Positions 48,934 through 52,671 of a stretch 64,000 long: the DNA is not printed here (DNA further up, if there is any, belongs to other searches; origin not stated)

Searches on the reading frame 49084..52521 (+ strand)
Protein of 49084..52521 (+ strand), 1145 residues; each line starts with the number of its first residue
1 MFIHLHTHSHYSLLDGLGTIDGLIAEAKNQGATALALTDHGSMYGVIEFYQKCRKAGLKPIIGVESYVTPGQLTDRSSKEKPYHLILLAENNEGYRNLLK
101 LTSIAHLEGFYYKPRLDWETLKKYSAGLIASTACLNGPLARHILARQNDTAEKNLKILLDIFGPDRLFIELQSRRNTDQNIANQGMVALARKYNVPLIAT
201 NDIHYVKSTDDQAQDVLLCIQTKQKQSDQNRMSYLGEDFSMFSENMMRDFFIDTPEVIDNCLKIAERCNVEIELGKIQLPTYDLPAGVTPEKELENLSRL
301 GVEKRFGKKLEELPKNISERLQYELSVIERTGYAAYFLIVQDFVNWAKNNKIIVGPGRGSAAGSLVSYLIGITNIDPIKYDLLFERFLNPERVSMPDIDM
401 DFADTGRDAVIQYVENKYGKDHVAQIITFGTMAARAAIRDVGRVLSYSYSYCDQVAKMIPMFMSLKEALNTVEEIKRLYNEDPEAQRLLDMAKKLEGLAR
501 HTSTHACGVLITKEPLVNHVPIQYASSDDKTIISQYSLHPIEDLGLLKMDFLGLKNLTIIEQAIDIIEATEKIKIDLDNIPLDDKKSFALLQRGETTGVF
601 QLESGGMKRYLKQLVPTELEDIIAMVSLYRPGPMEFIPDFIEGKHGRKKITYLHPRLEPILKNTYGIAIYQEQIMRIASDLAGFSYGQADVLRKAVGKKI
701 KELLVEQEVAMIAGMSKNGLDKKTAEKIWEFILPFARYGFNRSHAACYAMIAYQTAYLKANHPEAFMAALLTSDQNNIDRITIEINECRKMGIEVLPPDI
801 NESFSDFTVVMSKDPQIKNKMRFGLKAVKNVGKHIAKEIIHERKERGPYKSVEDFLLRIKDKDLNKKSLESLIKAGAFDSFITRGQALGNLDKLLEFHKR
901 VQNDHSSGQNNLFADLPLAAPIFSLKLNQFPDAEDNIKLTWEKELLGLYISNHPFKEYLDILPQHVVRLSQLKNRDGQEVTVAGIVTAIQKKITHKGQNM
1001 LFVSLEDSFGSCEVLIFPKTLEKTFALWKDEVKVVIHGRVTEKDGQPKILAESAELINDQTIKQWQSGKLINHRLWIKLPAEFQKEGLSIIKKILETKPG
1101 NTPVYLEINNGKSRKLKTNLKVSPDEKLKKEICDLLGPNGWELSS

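Call 40: search_protein_families(library=pfam, proteins=[window:49084-52521:+])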
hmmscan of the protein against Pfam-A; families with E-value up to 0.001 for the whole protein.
window:49084-52521:+ (1145 aa): 6 families
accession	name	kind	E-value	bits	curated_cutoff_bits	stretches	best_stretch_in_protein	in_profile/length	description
PF07733.18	DNA_pol3_alpha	-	4.9e-105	351.3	23.9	1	293-553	2-260/260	Bacterial DNA polymerase III alpha NTPase domain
PF17657.6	DNA_pol3_finger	-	2.1e-63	213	22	1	556-719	1-166/166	Bacterial DNA polymerase III alpha subunit finger domain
PF02811.25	PHP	-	1.4e-55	188.5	26.4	1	4-173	1-163/164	PHP domain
PF14579.12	HHH_6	-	7.6e-30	103.4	25.6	1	792-884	1-87/90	Helix-hairpin-helix motif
PF01336.31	tRNA_anti-codon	-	2.7e-11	43.7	27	1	980-1057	1-75/75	OB-fold nucleic acid binding domain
PF12836.13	HHH_3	-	2.7e-05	24.6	27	1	825-856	16-47/65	Helix-hairpin-helix motif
